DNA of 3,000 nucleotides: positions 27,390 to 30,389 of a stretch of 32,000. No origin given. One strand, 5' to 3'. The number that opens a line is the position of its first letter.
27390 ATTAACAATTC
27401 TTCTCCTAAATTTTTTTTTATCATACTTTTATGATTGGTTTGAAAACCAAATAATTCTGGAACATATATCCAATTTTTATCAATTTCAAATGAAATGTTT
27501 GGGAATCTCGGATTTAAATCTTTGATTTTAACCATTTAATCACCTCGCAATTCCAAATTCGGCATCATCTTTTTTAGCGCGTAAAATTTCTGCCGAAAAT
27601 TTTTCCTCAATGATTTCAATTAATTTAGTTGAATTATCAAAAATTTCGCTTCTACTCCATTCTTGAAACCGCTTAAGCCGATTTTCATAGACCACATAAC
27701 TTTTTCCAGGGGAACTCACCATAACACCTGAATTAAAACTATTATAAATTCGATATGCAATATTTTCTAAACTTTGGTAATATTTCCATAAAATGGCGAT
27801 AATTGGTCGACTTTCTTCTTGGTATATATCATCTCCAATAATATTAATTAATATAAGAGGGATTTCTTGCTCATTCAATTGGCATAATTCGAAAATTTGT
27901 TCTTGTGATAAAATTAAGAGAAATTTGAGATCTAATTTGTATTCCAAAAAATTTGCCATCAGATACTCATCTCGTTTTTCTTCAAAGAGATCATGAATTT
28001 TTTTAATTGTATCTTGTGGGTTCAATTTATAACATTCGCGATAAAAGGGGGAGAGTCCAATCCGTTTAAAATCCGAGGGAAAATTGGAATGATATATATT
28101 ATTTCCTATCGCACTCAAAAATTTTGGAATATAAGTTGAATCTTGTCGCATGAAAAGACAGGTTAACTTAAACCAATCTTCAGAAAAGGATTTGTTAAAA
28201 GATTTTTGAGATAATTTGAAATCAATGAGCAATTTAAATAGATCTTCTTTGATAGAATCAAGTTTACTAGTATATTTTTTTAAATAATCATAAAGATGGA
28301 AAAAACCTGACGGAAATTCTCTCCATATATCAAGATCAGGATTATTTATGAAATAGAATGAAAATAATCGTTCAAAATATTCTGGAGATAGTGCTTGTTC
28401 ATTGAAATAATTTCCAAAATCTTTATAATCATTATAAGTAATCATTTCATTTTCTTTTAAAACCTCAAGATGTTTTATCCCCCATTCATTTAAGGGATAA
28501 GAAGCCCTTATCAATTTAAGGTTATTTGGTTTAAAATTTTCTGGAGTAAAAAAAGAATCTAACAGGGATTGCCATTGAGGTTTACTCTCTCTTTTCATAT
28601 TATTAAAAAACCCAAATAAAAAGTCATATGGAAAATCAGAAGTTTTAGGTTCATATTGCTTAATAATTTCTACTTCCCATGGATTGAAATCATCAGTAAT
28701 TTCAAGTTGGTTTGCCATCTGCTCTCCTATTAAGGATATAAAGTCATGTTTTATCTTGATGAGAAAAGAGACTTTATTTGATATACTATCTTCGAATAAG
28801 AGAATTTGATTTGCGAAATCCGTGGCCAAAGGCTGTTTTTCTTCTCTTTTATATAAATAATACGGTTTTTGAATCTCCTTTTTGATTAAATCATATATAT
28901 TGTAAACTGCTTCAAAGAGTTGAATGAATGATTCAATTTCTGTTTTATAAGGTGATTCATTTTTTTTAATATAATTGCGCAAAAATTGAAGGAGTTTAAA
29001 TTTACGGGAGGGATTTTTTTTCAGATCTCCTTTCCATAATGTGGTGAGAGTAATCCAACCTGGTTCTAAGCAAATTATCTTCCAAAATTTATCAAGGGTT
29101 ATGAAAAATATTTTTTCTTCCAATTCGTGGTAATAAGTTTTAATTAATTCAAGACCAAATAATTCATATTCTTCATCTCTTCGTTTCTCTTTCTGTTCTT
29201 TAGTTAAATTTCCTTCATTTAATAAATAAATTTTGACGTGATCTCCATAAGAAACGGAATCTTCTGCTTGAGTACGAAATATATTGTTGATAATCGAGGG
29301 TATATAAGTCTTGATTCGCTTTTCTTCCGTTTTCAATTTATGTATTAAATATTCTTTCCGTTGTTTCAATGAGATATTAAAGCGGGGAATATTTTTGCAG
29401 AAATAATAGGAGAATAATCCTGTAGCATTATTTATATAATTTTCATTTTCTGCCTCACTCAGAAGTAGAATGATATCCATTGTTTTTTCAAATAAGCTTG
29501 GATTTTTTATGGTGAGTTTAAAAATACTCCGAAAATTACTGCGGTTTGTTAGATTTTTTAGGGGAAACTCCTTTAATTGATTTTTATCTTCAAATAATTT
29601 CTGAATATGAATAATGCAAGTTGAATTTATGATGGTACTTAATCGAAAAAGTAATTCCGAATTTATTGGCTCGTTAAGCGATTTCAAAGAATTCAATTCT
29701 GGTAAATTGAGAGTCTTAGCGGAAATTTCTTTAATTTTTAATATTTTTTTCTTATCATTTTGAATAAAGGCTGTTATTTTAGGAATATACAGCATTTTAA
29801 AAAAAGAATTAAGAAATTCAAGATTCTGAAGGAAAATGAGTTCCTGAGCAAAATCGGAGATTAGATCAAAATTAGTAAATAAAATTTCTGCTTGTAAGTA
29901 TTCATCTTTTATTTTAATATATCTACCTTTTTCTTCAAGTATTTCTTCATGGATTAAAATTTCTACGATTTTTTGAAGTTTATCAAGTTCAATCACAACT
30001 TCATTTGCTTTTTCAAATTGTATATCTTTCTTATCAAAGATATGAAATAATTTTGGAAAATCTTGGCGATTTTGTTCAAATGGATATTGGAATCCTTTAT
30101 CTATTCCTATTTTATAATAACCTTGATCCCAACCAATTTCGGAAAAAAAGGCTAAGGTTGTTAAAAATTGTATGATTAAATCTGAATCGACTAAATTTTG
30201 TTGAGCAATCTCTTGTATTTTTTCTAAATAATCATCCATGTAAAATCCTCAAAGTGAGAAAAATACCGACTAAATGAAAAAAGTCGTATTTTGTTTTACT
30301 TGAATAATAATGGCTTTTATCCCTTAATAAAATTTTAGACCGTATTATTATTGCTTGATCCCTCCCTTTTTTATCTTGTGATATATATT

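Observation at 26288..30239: Two-gene operon: 899-aa non-enzymatic helical protein translationally coupled to a Shedu-like PD-(D/E)xK nuclease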

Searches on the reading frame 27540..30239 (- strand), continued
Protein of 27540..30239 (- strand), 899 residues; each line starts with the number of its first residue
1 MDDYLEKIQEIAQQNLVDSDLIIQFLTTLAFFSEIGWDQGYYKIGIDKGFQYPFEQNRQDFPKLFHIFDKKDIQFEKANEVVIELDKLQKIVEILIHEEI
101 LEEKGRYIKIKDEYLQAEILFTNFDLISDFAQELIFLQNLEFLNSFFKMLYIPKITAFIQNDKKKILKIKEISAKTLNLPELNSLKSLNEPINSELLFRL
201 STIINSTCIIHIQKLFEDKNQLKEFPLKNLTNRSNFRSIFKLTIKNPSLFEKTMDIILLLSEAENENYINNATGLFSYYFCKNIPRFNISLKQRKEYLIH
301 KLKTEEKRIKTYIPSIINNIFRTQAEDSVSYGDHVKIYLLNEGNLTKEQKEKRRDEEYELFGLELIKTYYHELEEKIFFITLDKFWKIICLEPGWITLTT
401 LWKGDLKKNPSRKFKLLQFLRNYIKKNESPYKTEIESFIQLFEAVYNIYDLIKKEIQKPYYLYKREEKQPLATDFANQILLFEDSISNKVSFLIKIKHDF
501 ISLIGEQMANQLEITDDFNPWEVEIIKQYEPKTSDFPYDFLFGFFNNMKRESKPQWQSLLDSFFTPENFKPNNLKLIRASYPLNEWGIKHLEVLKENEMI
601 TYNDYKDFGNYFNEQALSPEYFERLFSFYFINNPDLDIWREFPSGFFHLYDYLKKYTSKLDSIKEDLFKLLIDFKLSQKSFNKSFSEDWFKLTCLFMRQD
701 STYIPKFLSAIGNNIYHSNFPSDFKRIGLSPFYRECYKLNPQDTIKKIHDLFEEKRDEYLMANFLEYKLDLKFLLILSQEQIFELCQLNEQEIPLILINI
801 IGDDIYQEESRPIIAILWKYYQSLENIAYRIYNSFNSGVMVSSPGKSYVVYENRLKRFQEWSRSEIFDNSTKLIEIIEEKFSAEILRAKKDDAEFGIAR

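Call 58: search_protein_families(library=pfam, proteins=[L015:6600-10469:+, L017:6639-10493:+, L020:7155-10202:+, L013:132-4415:+, L013:4412-4900:+, L015:11388-14564:+, L015:10906-11379:+], max_evalue=0.01)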
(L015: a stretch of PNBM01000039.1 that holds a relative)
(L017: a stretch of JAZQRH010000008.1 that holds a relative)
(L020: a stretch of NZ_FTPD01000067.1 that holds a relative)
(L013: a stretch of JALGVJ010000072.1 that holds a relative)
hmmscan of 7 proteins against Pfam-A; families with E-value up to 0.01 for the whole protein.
L015:6600-10469:+ (1289 aa): 0 families

L017:6639-10493:+ (1284 aa): 1 family
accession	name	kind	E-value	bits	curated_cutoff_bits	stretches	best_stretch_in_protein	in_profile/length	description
PF13191.12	AAA_16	-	0.0012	19.9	32.6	1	228-266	24-63/167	AAA ATPase domain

L020:7155-10202:+ (1015 aa): 0 families

L013:132-4415:+ (1427 aa): 0 families

L013:4412-4900:+ (162 aa): 0 families

L015:11388-14564:+ (1058 aa): 4 families
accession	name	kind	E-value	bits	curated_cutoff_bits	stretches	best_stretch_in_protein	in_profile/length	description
PF13289.12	SIR2_2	-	4.6e-15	56.4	24.5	1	111-255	2-140/141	SIR2-like domain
PF25199.1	nSTAND_NTPase5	-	0.00098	19.4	34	1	324-458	2-125/145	Novel STAND NTPase 5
PF00910.28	RNA_helicase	-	0.0089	16.9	21.5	0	372-399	1-28/105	RNA helicase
PF13238.12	AAA_18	-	0.0098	16.8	29.4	0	372-400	1-38/128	AAA domain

L015:10906-11379:+ (157 aa): 0 families

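Call 60: search_protein_families(library=padloc, proteins=[P0005, P0006, P0008, P0009, L015:6600-10469:+, L017:6639-10493:+, L020:7155-10202:+], max_evalue=0.1)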
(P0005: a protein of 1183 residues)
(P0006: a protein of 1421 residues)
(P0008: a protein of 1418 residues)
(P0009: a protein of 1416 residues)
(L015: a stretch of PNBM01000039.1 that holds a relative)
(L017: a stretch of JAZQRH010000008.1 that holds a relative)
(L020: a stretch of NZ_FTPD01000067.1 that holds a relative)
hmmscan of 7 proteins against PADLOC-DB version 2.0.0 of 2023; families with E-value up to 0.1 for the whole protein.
P0005 (1183 aa): 17 families
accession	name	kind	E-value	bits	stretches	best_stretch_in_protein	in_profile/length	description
PDLC04772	PDC-M68A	-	1.1e-23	82.6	1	12-117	8-110/253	-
PDLC00739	Effector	-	2.6e-20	71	1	5-122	4-118/378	Endonuclease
PDLC00746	Effector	-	5.9e-20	69.6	1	11-137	19-142/389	Endonuclease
PDLC01997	SAVED1--SAVED_HNH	-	3e-19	67.8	1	13-118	10-110/368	-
PDLC01998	SAVED1--SAVED_HNH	-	7.4e-16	56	1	11-119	116-221/506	-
PDLC00742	Effector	-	7e-15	52.7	1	10-110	122-219/527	Endonuclease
PDLC00751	Effector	-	5.8e-14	50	1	8-118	130-237/530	Endonuclease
PDLC00406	SduA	-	7e-14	50.6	1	4-141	13-143/326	DUF4263 domain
PDLC00749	Effector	-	1.8e-12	45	1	4-116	11-121/395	Endonuclease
PDLC00740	Effector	-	5.6e-12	43.1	1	48-113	49-118/391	Endonuclease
PDLC00738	Effector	-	1.5e-09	35.1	1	8-119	146-254/529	Endonuclease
PDLC02000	Effector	-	2.5e-09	34.5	1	8-119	145-253/524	SAVED1--SAVED_HNH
PDLC01999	SAVED1--SAVED_HNH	-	7.5e-08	29.7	1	48-104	49-106/387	-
PDLC03991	PD-Lambda-4_A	-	9.1e-07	24.9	1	444-599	512-668/1283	-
PDLC04773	PDC-M68A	-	9.3e-07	27.1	1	76-116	7-47/200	-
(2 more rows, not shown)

P0006 (1421 aa): 2 families
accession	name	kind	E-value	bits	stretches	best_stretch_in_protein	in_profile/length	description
PDLC03991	PD-Lambda-4_A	-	1.2e-10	37.7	1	608-746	592-730/1283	-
PDLC02652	DrmMII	-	0.0046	14.8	0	901-943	124-167/212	DrmMII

P0008 (1418 aa): 1 family
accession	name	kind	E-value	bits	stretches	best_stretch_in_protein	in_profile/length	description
PDLC03991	PD-Lambda-4_A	-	1.2e-16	57.7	2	471-756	460-745/1283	-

P0009 (1416 aa): 1 family
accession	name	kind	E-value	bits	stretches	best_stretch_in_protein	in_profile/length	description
PDLC03991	PD-Lambda-4_A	-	1.1e-30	104.2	3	475-760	464-749/1283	-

L015:6600-10469:+ (1289 aa): 2 families
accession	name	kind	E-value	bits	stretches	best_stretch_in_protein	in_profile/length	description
PDLC03991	PD-Lambda-4_A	-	3.2e-72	241.7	1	5-1286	4-1277/1283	-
PDLC03990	PD-Lambda-4_A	-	3.5e-22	76.3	1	351-734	5-380/943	-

L017:6639-10493:+ (1284 aa): 2 families
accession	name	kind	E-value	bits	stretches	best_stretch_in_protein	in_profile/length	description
PDLC03991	PD-Lambda-4_A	-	1.9e-50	169.6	2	8-323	7-330/1283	-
PDLC03990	PD-Lambda-4_A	-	4.9e-17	59.3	1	468-827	119-482/943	-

L020:7155-10202:+ (1015 aa): 2 families
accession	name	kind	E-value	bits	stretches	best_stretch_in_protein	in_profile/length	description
PDLC03991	PD-Lambda-4_A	-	4.6e-56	188.2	1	26-1013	285-1282/1283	-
PDLC03990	PD-Lambda-4_A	-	2.8e-20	70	1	104-576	23-504/943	-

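Call 64: search_protein_families(library=padloc, proteins=[L006:10318-10806:+, L008:5742-6206:+, L009:12190-12753:+, L013:4412-4897:+, L015:10906-11376:+, L001:12661-13902:+, L004:13509-14801:+, P0004, P0007], max_evalue=1)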
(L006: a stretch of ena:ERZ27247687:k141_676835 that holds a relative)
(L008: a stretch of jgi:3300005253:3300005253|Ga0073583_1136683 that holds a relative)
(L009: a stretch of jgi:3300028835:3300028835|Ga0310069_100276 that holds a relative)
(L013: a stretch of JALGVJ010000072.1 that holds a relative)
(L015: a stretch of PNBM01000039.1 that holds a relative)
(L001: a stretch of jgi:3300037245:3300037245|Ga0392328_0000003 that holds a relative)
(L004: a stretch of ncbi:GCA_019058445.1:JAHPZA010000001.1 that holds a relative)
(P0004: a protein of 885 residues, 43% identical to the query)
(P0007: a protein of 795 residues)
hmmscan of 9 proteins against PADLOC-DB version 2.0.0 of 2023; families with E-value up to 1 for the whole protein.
L006:10318-10806:+ (163 aa): 0 families

L008:5742-6206:+ (155 aa): 0 families

L009:12190-12753:+ (188 aa): 0 families

L013:4412-4897:+ (162 aa): 0 families

L015:10906-11376:+ (157 aa): 0 families

L001:12661-13902:+ (414 aa): 10 families
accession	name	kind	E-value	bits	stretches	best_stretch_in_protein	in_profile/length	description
PDLC00399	SduA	-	1.2e-17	62.3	1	248-408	200-363/375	DUF4263 domain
PDLC00392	SduA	-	3.3e-16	57.4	1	211-408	190-384/396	DUF4263 domain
PDLC00384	SduA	-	1.7e-10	38.2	1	250-408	290-451/476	DUF4263 domain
PDLC00394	SduA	-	1.9e-10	38.4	1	283-408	238-378/392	DUF4263 domain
PDLC00380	SduA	-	2.1e-10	37.7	1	279-408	329-460/480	DUF4263 domain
PDLC00381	SduA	-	8.6e-10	36.4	1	276-409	201-336/342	DUF4263 domain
PDLC00400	SduA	-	6.6e-08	30.3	1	251-408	128-288/308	DUF4263 domain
PDLC00382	SduA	-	5.4e-07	27.3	1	253-408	149-315/336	DUF4263 domain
PDLC00378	SduA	-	1.7e-05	22.4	1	304-410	81-191/287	DUF4263 domain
PDLC04227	HEC-02B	-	0.00062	17.6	1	293-345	44-96/184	-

L004:13509-14801:+ (431 aa): 11 families
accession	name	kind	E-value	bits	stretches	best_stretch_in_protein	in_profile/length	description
PDLC00384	SduA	-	1.1e-39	134.5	1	256-425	286-454/476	DUF4263 domain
PDLC00399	SduA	-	2.1e-35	120.8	1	250-424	191-365/375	DUF4263 domain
PDLC00406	SduA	-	9.1e-29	99.5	1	234-428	127-323/326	DUF4263 domain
PDLC00381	SduA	-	1.5e-28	98.1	1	253-424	164-337/342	DUF4263 domain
PDLC00400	SduA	-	3e-28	97.1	1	257-425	124-291/308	DUF4263 domain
PDLC00394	SduA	-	3.3e-27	93.6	1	251-422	191-378/392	DUF4263 domain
PDLC00380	SduA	-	7.4e-27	92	1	257-424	296-462/480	DUF4263 domain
PDLC00393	SduA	-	3.9e-23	80.3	1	252-424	272-445/455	DUF4263 domain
PDLC00392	SduA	-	3.1e-14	50.9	1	139-422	98-384/396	DUF4263 domain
PDLC00388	SduA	-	1.2e-07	29.2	1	251-422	212-388/402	DUF4263 domain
PDLC00382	SduA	-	2.4e-07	28.5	1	253-421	139-314/336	DUF4263 domain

P0004 (885 aa): 0 families

P0007 (795 aa): 1 family
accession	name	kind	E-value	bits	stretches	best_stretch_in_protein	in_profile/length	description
PDLC03991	PD-Lambda-4_A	-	9.9e-05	18.1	1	3-134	616-746/1283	-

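Call 65: predict_structure(alignment_id=A2)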
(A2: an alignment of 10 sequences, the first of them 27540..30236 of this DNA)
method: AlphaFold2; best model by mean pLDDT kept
length: 898 residues; sequences in the alignment: 10
mean_pLDDT: 78.9   pTM: 0.50
mean pLDDT of the five models: 78.9, 78.5, 77.8, 77.1, 75.0
residues with pLDDT >= 90: 191; 70-90: 514; 50-70: 116; < 50: 77
segments of 3 or more residues with pLDDT < 50: 40-55, 69-81, 265-272, 323-345, 347-351, 893-898
pLDDT, mean of each block of 10 residues (from residue 1): 75 80 82 64 40 53 60 34 68 85 76 82 82 85 85 77 87 93 91 92 92 93 86 81 87 89 52 68 67 91 89 87 44 34 47 74 92 88 86 90 84 86 78 90 86 75 74 93 92 90 92 86 87 80 78 82 78 80 84 83 70 74 87 64 73 88 91 68 76 91 91 80 63 91 85 61 75 88 86 88 86 88 87 78 76 89 73 89 83 45
secondary structure, 60 per line:
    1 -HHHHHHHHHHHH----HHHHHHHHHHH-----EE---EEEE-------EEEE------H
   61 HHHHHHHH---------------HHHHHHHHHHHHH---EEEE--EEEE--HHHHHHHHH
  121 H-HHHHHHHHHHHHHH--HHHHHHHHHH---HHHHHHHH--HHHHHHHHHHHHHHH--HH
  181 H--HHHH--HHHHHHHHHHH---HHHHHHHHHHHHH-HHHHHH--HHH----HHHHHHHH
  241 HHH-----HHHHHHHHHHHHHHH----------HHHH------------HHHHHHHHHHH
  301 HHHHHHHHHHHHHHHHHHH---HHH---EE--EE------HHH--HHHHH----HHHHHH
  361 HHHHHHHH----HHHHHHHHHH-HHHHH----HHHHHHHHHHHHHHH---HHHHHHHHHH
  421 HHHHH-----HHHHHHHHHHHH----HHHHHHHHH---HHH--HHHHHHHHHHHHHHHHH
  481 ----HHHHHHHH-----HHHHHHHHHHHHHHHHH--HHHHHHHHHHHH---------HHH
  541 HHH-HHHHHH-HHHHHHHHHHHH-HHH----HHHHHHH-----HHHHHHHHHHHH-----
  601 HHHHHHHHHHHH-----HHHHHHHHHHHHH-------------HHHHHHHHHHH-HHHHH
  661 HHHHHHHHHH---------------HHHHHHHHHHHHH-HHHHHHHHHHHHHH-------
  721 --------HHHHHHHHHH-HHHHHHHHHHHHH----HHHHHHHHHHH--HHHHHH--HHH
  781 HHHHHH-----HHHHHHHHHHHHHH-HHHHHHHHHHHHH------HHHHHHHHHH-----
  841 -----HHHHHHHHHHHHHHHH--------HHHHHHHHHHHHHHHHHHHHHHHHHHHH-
elements in order (helices of 4 or more, strands of 3 or more residues): H2-13 H18-28 E39-42 E50-53 H60-68 H84-96 E100-103 E106-109 H112-121 H123-136 H139-148 H152-159 H162-176 H184-187 H190-200 H204-216 H218-223 H233-243 H249-263 H274-277 H290-319 H346-350 H355-368 H373-382 H384-388 H393-407 H411-425 H431-442 H447-455 H464-480 H485-492 H498-514 H517-528 H538-543 H545-550 H552-563 H572-578 H584-595 H601-612 H618-630 H644-654 H656-670 H686-698 H700-713 H729-738 H740-752 H757-767 H770-775 H778-786 H792-805 H807-819 H826-835 H846-861 H870-897

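Call 68: fold_search(model_id=the predicted structure, library=pdb)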
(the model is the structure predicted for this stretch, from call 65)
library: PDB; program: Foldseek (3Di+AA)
matches with E <= 10: 878; with E <= 0.001: 20
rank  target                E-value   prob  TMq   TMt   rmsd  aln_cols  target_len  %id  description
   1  4c0o_B                2.5e-04  1.00  0.18  0.18  20.9      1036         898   12  Transportin 3 in complex with phosphorylated ASF/SF2 (released 2014-01-22)
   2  9rtt_Q                2.8e-04  0.99  0.14  0.14  38.6       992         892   12  Activated Elongation Complex with IWS1 and ELOF1 (released 2025-09-03)
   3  8sgh_A                3.3e-04  1.00  0.18  0.19  27.0       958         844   12  Cryo-EM structure of Karyopherin-beta2 bound to HNRNPH2 PY-NLS (released 2023-06-14)
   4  7abg_u                5.0e-04  1.00  0.23  0.24  19.7       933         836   11  Human pre-Bact-1 spliceosome (released 2020-12-23)
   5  5oqp_A                5.4e-04  1.00  0.17  0.18  20.6       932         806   12  Crystal structure of the S. cerevisiae condensin Ycg1-Brn1 subcomplex bound to DNA (crystal form I) (released 2017-10-18)
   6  4xri                  5.8e-04  1.00  0.18  0.19  22.2      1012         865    9  Crystal Structure of Importin Beta in an Ammonium Sulfate Condition (released 2016-01-27)
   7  9l5t_I                5.8e-04  1.00  0.18  0.21  32.2       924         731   12  Cryo-EM structure of the thermophile spliceosome (state B*Q2) (released 2025-03-12)
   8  7qdr_B                5.8e-04  0.97  0.13  0.11  28.9      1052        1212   10  Apo human SKI complex in the closed state (released 2022-02-02)
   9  6a38_C                6.0e-04  1.00  0.19  0.18  19.7      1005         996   12  MVM NS2 NES in complex with CRM1-Ran-RanBP1 (released 2019-06-19)
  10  9n75_LM               6.7e-04  1.00  0.19  0.12  40.9       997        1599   13  SSU processome maturation and disassembly, State I (released 2025-11-05)
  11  9n74_LM               7.2e-04  0.99  0.16  0.10  40.3      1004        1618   12  SSU processome maturation and disassembly, State H (released 2025-10-29)
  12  8qo9_B1               7.4e-04  1.00  0.26  0.26  19.4       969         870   11  Cryo-EM structure of a human spliceosomal B complex protomer (released 2024-01-24)
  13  6ah0_1                7.7e-04  1.00  0.23  0.21  20.8       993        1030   11  The Cryo-EM Structure of the Precusor of Human Pre-catalytic Spliceosome (pre-B complex) (released 2018-11-14)
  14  4fgv                  8.6e-04  0.99  0.18  0.16  20.3      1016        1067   10  Crystal structure of free CRM1 (crystal form 1) (released 2013-01-23)
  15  8ro2_I                8.9e-04  1.00  0.21  0.24  31.7       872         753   10  Integrative Structure of the human intron lariat Spliceosome (ILS'') (released 2024-09-18)
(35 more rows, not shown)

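Call 80: find_related_loci(query=A4, collection=metagenome_contigs, flank=6000)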
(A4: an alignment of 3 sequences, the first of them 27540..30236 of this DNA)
Query A4 (898 aa) in metagenome_contigs; peptide patterns used: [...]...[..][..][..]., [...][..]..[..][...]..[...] (x = any residue, [..] = any of these).
325 stretches matched a pattern; 7 encode a relative of the query (tblastn E <= 1e-3); 7 distinct loci.
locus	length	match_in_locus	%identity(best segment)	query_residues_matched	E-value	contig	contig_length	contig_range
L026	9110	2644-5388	23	1-861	2e-35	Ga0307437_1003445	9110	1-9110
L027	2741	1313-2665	26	29-509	1e-25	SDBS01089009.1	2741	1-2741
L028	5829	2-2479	22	103-862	7e-18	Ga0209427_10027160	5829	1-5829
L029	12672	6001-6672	25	84-315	1e-8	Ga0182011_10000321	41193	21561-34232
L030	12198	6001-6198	41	249-319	2e-6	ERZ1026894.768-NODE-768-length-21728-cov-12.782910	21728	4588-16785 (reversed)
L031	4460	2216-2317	50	247-280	2e-5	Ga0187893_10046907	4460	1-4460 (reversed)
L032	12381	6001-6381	28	183-311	2e-5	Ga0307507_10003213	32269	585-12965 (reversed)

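Call 118: search_protein_families(library=pfam, proteins=[L001:12661-13395:+, L004:13509-14258:+], max_evalue=1)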
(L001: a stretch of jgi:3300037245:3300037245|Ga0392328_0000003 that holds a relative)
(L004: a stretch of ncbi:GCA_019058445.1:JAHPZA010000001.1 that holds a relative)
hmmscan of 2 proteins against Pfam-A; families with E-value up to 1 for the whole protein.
L001:12661-13395:+ (245 aa): 0 families

L004:13509-14258:+ (250 aa): 0 families

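Call 120: search_protein_families(library=padloc, proteins=[L001:10001-11020:+], max_evalue=10)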
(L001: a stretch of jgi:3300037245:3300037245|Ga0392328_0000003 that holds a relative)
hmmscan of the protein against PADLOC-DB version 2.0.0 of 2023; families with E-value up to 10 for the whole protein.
L001:10001-11020:+ (340 aa): 0 families

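Call 124: find_related_loci(query=A4, collection=viral_contigs, flank=6000)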
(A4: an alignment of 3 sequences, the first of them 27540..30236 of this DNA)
Query A4 (898 aa) in viral_contigs; peptide patterns used: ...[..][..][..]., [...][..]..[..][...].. (x = any residue, [..] = any of these).
125 stretches matched a pattern, but none encodes a relative of the query by tblastn (E <= 1e-3).

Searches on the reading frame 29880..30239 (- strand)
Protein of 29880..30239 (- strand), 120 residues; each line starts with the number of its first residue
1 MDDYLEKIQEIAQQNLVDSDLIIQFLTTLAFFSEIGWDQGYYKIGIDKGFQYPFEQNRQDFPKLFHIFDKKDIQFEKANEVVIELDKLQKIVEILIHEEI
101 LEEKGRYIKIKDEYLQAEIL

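Call 118: search_protein_families(library=pfam, proteins=[window:29880-30239:-], max_evalue=1)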
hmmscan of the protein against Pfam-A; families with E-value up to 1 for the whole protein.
window:29880-30239:- (120 aa): 1 family
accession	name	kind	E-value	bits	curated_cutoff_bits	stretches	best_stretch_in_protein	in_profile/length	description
PF18743.7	AHJR-like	-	0.085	12.8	26.1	1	47-87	22-62/123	REase_AHJR-like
